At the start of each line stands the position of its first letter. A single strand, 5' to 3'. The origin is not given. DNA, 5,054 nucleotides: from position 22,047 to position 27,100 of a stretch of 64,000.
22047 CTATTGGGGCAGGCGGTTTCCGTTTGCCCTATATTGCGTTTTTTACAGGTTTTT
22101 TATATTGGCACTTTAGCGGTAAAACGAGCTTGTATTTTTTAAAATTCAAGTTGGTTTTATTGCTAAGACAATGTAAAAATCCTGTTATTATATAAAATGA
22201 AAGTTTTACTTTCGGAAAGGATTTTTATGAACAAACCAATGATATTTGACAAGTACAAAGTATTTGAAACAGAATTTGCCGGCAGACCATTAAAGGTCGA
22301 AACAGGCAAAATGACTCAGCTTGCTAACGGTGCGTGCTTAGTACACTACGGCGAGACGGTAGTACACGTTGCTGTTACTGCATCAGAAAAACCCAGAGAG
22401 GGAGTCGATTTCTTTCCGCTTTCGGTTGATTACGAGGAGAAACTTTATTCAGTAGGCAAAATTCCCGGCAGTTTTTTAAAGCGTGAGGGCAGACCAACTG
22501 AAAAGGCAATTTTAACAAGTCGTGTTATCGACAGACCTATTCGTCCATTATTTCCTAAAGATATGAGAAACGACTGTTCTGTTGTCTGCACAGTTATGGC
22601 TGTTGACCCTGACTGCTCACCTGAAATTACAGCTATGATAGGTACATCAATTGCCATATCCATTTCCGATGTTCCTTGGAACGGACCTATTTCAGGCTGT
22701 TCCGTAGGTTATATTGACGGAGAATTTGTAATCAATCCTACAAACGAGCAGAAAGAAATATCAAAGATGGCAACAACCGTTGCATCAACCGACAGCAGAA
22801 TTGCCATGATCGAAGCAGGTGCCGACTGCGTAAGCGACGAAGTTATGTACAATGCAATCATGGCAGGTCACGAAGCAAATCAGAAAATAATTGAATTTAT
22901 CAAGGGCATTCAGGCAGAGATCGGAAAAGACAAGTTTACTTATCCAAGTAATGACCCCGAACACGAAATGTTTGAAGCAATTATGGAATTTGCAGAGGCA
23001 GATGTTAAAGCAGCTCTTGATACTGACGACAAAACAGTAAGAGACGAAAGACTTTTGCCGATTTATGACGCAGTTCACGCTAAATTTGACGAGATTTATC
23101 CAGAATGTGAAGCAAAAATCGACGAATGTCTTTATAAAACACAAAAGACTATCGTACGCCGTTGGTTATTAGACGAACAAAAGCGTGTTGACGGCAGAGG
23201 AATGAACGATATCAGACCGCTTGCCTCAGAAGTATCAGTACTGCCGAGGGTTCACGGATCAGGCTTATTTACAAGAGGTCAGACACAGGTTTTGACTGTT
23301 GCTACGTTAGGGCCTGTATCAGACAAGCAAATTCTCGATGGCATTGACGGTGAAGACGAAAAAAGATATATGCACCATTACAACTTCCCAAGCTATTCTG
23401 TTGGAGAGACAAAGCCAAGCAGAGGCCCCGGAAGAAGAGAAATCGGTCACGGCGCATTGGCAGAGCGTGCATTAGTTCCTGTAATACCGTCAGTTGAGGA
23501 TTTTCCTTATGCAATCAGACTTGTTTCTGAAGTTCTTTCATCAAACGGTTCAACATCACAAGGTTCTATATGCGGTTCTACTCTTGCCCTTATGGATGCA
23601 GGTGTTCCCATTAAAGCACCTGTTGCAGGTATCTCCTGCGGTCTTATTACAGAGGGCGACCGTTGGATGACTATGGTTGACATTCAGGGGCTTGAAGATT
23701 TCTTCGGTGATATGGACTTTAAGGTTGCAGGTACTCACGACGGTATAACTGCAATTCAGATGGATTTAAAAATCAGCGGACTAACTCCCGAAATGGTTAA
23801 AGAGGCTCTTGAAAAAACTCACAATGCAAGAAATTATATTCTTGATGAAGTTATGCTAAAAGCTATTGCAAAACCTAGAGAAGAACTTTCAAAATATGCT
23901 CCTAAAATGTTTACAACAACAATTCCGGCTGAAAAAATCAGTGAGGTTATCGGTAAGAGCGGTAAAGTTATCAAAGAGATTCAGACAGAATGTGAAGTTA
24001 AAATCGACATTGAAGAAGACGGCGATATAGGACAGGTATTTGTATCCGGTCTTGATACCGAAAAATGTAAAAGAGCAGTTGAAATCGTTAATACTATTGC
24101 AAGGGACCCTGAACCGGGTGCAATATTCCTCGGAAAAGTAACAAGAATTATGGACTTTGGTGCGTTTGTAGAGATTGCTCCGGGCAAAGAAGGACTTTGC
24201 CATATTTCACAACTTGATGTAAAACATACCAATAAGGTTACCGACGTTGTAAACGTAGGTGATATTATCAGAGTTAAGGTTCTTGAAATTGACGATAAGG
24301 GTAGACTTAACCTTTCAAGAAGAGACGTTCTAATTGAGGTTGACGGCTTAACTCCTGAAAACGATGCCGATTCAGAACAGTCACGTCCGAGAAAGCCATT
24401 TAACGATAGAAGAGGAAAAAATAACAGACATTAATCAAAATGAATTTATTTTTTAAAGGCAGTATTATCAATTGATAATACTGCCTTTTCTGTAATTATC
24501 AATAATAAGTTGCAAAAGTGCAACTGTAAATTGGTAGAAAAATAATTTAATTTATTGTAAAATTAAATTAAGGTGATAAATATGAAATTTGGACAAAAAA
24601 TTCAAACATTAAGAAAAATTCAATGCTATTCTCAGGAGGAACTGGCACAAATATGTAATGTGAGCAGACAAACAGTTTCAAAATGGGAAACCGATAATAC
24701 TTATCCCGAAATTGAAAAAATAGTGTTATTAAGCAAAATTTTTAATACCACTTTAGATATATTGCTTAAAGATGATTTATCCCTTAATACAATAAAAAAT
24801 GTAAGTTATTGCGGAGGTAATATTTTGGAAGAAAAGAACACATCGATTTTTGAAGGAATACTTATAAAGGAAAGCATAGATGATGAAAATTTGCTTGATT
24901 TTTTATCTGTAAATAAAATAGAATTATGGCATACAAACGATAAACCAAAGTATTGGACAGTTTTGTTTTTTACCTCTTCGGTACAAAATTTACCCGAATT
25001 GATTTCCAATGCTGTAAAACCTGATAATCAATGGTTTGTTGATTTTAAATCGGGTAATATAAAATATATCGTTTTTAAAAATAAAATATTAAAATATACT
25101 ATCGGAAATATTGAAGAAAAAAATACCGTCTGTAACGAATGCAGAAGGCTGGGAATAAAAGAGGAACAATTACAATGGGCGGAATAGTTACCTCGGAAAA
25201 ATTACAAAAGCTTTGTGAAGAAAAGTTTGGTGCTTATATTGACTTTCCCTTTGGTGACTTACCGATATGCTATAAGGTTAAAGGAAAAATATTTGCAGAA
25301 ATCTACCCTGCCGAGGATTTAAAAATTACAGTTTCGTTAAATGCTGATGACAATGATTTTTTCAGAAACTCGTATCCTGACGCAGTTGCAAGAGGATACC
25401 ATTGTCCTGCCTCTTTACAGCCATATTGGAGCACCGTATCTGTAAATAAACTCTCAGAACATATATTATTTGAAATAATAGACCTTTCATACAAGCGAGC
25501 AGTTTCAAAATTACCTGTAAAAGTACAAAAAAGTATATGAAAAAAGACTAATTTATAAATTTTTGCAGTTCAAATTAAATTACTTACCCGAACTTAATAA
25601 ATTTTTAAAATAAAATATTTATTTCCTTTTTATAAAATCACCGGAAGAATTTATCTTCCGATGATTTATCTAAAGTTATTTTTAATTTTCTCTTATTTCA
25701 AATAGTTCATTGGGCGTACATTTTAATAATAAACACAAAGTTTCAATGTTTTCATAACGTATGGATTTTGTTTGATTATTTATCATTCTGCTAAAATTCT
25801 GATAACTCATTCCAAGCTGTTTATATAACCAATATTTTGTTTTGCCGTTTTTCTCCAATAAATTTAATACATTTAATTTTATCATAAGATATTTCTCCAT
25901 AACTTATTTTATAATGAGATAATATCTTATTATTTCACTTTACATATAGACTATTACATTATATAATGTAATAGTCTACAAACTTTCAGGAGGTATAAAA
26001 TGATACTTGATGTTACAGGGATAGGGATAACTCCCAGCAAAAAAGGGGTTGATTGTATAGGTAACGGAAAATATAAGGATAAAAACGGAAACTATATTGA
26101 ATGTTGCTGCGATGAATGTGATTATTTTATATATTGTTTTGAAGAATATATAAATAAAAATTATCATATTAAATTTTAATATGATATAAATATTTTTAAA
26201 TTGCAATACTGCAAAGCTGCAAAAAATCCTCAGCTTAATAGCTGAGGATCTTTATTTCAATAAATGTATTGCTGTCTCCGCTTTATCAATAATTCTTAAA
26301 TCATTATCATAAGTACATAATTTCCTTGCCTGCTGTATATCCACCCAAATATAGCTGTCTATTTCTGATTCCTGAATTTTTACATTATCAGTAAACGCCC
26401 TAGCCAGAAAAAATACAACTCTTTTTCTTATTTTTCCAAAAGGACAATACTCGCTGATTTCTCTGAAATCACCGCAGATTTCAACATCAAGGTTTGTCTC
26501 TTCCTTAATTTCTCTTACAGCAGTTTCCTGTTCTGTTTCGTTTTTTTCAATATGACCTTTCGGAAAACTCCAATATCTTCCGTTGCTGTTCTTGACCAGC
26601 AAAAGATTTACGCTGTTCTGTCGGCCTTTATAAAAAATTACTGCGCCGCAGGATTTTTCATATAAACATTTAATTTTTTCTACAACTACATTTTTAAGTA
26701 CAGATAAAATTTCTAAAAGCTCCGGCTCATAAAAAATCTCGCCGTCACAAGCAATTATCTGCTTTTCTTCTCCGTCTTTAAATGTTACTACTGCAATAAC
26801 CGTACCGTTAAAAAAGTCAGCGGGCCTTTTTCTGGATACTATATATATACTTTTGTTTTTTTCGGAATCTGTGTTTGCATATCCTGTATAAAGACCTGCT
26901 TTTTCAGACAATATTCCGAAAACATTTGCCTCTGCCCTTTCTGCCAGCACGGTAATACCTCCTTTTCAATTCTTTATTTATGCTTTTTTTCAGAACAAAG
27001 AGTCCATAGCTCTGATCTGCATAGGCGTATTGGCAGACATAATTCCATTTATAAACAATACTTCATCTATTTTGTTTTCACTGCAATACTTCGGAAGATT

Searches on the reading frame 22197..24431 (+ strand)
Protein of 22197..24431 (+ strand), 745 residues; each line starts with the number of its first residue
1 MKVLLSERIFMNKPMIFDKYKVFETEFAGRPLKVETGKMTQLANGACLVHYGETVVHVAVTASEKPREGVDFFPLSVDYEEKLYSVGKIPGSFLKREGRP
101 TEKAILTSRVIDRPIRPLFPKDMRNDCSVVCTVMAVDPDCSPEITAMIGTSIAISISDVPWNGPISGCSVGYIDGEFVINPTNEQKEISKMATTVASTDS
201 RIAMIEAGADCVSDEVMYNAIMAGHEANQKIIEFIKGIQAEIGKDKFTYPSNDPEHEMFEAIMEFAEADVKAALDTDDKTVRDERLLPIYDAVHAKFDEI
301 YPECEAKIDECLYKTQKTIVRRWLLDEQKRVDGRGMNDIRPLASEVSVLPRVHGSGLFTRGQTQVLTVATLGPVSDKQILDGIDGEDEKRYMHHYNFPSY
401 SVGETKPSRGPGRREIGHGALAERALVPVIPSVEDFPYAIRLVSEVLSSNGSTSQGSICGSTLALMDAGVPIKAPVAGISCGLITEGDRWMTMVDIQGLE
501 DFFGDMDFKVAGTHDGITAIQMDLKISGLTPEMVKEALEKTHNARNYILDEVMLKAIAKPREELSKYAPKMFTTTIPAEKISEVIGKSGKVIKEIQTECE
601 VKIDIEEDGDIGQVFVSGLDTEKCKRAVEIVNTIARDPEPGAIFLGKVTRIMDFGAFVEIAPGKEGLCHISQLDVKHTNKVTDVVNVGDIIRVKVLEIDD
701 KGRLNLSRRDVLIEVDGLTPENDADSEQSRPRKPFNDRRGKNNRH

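Call 77: search_protein_families(library=pfam, proteins=[window:22197-24431:+], max_evalue=0.00001)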
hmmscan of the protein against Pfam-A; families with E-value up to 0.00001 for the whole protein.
window:22197-24431:+ (745 aa): 5 families
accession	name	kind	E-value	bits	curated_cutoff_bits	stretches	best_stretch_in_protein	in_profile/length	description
PF01138.27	RNase_PH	-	2.2e-53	180.6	25.5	2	29-160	2-130/130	3' exoribonuclease family, domain 1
PF03725.20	RNase_PH_C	-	8.9e-20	70.9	20.8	1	163-227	1-67/67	3' exoribonuclease family, domain 2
PF00575.29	S1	-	9.7e-20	71.2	22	1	638-709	2-74/74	S1 RNA binding domain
PF00013.35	KH_1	-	1.8e-12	47.3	21.5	1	575-631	5-64/66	KH domain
PF03726.19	PNPase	-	3.5e-12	47.1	24.6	1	258-334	2-80/81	Polyribonucleotide nucleotidyltransferase, RNA binding domain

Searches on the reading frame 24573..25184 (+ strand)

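Call 77: search_protein_families(library=pfam, proteins=[window:24573-25184:+], max_evalue=0.00001)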
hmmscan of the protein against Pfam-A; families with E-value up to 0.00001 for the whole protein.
window:24573-25184:+ (204 aa): 2 families
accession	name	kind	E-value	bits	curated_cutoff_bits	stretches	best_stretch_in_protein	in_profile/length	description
PF01381.28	HTH_3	-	8.5e-12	45.4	23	1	11-64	2-55/55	Helix-turn-helix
PF07022.19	Phage_CI_repr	-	1e-06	29.4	22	1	16-65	10-58/65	Bacteriophage CI repressor helix-turn-helix domain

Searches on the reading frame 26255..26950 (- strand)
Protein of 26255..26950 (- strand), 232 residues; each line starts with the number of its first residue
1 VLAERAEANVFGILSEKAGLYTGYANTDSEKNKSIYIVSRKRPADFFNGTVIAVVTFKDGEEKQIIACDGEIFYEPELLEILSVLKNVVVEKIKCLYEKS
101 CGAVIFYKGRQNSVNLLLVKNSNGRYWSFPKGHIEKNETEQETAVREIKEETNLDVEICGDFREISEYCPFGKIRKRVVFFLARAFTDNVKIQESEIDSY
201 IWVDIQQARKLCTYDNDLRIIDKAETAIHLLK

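Call 77: search_protein_families(library=pfam, proteins=[window:26255-26950:-], max_evalue=0.00001)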
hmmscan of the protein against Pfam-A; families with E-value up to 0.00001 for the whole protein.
window:26255-26950:- (232 aa): 1 family
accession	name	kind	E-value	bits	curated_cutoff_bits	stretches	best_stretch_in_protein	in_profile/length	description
PF00293.34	NUDIX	-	6.9e-18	65.4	21.1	1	102-213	7-123/134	NUDIX domain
